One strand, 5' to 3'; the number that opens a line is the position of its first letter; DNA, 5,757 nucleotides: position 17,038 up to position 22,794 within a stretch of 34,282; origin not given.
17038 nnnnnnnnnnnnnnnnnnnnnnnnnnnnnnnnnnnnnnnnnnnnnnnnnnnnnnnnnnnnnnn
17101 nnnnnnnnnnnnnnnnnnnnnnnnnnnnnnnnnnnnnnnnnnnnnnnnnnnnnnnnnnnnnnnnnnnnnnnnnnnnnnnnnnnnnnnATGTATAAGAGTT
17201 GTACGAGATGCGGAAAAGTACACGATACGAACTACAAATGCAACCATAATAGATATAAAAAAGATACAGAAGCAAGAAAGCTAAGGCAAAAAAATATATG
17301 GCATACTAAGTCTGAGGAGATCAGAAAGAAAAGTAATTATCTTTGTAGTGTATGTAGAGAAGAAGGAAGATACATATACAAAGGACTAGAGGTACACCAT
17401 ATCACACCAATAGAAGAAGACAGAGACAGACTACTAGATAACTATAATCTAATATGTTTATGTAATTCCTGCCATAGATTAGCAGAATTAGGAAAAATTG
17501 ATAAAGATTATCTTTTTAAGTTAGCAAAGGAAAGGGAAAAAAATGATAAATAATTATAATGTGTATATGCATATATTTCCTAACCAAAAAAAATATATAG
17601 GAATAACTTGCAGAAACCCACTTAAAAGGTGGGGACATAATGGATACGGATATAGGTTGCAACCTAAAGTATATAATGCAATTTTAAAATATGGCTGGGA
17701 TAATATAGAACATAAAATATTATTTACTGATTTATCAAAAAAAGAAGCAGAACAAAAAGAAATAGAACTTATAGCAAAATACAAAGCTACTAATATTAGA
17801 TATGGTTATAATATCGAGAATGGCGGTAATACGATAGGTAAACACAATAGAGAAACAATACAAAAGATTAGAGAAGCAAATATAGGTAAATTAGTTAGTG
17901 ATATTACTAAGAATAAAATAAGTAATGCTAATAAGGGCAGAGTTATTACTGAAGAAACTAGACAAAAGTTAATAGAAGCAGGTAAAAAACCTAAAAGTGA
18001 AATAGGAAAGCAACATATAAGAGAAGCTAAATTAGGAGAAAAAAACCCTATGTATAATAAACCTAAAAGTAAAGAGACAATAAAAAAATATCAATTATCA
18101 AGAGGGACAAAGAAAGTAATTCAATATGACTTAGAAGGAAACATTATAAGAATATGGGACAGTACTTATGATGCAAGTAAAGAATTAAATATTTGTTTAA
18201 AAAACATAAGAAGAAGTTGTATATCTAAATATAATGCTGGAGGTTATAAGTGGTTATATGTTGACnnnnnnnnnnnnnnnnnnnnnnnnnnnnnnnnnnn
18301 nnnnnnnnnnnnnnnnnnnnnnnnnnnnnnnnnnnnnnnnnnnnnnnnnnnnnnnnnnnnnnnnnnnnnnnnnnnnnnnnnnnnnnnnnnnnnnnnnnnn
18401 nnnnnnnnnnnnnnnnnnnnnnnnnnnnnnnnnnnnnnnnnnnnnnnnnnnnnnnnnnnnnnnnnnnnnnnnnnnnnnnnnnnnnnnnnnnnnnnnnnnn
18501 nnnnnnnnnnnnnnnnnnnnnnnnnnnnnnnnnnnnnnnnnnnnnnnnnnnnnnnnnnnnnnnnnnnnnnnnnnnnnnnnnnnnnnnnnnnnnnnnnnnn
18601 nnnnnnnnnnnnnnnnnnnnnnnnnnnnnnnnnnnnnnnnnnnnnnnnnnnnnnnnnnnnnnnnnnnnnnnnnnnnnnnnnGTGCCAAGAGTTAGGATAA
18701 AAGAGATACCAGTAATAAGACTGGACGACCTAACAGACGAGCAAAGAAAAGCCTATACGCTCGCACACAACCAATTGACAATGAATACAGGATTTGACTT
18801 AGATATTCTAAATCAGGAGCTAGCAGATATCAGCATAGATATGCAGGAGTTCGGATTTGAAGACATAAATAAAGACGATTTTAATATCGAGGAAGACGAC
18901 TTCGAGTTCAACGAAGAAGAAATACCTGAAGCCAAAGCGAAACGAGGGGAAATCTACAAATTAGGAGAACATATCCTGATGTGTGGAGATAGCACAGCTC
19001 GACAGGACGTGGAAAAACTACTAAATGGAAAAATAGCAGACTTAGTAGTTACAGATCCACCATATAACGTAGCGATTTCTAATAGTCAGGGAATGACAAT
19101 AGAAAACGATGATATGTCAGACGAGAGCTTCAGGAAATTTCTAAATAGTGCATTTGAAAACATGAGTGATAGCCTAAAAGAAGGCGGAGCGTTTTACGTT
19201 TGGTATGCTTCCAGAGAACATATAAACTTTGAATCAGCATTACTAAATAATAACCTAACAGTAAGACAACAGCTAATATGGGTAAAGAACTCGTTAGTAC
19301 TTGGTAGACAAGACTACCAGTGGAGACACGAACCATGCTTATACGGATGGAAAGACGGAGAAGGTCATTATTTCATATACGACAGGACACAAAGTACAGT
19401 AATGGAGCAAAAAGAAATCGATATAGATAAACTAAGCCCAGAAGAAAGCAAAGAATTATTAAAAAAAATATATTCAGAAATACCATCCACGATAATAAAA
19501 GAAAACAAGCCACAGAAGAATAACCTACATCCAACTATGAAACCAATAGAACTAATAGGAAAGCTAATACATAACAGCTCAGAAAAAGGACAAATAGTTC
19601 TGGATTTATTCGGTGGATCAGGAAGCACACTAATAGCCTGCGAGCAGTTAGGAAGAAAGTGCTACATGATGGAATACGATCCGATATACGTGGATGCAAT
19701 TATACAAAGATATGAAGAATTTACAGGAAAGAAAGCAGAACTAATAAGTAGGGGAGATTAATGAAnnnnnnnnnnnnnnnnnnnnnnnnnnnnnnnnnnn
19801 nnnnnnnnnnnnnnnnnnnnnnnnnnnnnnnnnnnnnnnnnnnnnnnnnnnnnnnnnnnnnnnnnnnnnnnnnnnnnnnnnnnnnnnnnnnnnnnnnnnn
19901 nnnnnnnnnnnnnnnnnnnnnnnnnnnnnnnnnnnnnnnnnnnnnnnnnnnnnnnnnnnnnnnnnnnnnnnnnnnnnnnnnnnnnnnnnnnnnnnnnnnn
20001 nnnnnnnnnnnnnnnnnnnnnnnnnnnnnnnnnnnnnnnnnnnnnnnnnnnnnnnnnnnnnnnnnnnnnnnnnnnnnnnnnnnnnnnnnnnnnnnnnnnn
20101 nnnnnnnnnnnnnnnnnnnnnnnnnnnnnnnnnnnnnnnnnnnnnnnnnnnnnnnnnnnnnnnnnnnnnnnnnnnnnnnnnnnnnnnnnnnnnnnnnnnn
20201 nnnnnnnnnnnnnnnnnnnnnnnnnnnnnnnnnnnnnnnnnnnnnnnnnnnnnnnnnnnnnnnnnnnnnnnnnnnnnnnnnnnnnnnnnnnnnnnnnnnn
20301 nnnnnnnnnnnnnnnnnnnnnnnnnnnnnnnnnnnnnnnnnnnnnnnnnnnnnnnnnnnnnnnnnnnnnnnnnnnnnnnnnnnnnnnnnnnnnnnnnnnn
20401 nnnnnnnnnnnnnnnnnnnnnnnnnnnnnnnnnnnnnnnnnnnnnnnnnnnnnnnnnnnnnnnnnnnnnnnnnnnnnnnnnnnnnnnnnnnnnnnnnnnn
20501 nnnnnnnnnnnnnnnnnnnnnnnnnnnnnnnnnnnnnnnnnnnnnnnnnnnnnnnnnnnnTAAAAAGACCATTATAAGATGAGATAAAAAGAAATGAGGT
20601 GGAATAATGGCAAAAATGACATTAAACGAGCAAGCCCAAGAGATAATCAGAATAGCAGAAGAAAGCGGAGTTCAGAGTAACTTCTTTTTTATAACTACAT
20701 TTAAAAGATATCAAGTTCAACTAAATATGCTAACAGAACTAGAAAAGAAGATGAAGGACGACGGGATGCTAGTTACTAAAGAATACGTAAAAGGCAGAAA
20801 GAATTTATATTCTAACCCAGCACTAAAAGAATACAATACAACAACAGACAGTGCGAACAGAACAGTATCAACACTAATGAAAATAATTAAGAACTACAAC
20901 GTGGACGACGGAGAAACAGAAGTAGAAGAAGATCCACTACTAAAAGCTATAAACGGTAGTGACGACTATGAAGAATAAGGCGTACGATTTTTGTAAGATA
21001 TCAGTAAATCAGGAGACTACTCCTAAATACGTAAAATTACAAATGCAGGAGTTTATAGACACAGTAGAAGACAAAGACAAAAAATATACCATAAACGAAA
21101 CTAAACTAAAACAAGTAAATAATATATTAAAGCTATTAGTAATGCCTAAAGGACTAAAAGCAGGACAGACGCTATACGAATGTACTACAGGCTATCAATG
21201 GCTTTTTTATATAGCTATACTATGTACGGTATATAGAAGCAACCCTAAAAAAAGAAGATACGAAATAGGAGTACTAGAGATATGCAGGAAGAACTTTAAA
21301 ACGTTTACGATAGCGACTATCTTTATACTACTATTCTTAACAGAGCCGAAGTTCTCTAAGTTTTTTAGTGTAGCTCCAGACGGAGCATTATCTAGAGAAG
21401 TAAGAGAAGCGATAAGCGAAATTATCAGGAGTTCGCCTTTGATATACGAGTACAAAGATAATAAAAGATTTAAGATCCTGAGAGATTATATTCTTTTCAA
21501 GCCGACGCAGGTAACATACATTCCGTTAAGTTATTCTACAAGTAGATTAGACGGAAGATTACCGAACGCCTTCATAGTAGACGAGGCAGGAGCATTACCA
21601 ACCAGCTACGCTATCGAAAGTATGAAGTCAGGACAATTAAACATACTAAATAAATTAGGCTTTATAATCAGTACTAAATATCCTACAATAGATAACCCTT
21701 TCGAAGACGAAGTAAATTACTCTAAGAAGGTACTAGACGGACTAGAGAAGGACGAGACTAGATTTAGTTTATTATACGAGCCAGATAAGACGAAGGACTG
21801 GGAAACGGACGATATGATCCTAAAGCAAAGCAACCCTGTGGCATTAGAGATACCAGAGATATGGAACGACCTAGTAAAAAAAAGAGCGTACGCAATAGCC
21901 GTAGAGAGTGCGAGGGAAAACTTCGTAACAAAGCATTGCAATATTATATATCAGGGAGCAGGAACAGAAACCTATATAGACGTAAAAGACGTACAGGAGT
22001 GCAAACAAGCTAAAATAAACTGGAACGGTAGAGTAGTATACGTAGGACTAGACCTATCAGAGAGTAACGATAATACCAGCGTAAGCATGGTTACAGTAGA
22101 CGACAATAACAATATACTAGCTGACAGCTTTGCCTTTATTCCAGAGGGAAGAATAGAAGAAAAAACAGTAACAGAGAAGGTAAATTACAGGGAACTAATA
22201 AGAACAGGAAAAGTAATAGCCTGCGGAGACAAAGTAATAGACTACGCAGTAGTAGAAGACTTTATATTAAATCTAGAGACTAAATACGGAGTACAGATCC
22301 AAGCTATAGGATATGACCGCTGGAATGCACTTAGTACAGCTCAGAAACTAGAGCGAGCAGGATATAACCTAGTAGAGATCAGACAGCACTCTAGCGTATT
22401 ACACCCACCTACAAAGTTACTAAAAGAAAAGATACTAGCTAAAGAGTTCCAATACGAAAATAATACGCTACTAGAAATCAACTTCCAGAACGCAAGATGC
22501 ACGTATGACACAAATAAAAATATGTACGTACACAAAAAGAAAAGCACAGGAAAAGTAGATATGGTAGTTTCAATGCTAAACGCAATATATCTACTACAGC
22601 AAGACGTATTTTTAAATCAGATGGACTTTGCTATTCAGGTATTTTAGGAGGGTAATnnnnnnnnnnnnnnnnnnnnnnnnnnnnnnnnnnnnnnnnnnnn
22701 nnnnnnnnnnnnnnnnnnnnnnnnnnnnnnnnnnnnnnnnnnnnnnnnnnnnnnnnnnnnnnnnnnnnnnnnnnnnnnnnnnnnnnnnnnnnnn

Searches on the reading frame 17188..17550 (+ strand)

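Call 46: search_protein_families(library=pfam, proteins=[window:17188-17550:+], max_evalue=0.001)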
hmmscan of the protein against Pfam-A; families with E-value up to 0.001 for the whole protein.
window:17188-17550:+ (121 aa): 2 families
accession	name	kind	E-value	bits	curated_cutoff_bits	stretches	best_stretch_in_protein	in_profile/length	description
PF01844.29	HNH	-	4.6e-07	30.3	21.4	1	53-97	1-42/47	HNH endonuclease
PF13391.12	HNH_2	-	0.00021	21.5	21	1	53-98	1-57/66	HNH endonuclease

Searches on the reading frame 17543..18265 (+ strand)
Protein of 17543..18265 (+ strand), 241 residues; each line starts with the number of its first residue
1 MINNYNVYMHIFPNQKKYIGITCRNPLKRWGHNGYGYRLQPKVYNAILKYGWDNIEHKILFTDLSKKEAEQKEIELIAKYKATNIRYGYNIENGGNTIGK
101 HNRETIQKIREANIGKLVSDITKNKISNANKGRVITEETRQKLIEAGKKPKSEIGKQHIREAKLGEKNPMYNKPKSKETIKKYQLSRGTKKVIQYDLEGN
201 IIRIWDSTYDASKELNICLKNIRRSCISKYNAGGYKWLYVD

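Call 46: search_protein_families(library=pfam, proteins=[window:17543-18265:+], max_evalue=0.001)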
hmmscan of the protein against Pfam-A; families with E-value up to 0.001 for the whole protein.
window:17543-18265:+ (241 aa): 2 families
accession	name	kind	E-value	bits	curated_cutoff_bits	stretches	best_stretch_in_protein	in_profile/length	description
PF07460.16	NUMOD3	-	8.4e-12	45.3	20.4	1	150-182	3-35/37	NUMOD3 motif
PF07453.19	NUMOD1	-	8.2e-06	26.3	22.8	1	190-224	1-35/37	NUMOD1 domain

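Call 60: search_protein_families(library=ncbifam, proteins=[window:17543-18265:+], max_evalue=0.001)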
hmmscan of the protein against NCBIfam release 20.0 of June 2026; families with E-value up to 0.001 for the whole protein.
window:17543-18265:+ (241 aa): 1 family
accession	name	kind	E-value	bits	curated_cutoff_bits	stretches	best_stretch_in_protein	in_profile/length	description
TIGR01453.1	grpIintron_endo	subfamily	3.8e-17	63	56.05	1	7-227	4-202/215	group I intron endonuclease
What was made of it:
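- The 241-aa protein matches TIGR01453 'group I intron endonuclease' at 63 bits against a cut-off of 56, and carries NUMOD1 and NUMOD3 motifs (calls 46, 60).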

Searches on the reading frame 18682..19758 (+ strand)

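Call 46: search_protein_families(library=pfam, proteins=[window:18682-19758:+], max_evalue=0.001)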
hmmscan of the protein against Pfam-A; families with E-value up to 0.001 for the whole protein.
window:18682-19758:+ (359 aa): 3 families
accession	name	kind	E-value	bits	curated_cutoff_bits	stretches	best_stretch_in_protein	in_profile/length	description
PF01555.25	N6_N4_Mtase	-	9.3e-35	121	26.7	1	120-340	2-219/221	DNA methylase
PF03602.21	Cons_hypoth95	-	0.00014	22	24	0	295-348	35-88/182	Conserved hypothetical protein 95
PF02086.21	MethyltransfD12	-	0.00097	19.4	22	0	92-162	149-218/253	D12 class N6 adenine-specific DNA methyltransferase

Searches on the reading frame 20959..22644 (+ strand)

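Call 46: search_protein_families(library=pfam, proteins=[window:20959-22644:+], max_evalue=0.001)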
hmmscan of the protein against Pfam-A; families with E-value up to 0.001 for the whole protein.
window:20959-22644:+ (562 aa): 2 families
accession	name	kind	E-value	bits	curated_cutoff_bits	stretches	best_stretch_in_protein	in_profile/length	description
PF20441.4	TerL_nuclease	-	5.2e-40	137.8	24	1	265-544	4-280/286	Terminase large subunit, endonuclease domain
PF03354.21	TerL_ATPase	-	4.6e-09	36.7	23.7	1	84-256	3-177/178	Terminase large subunit, ATPase domain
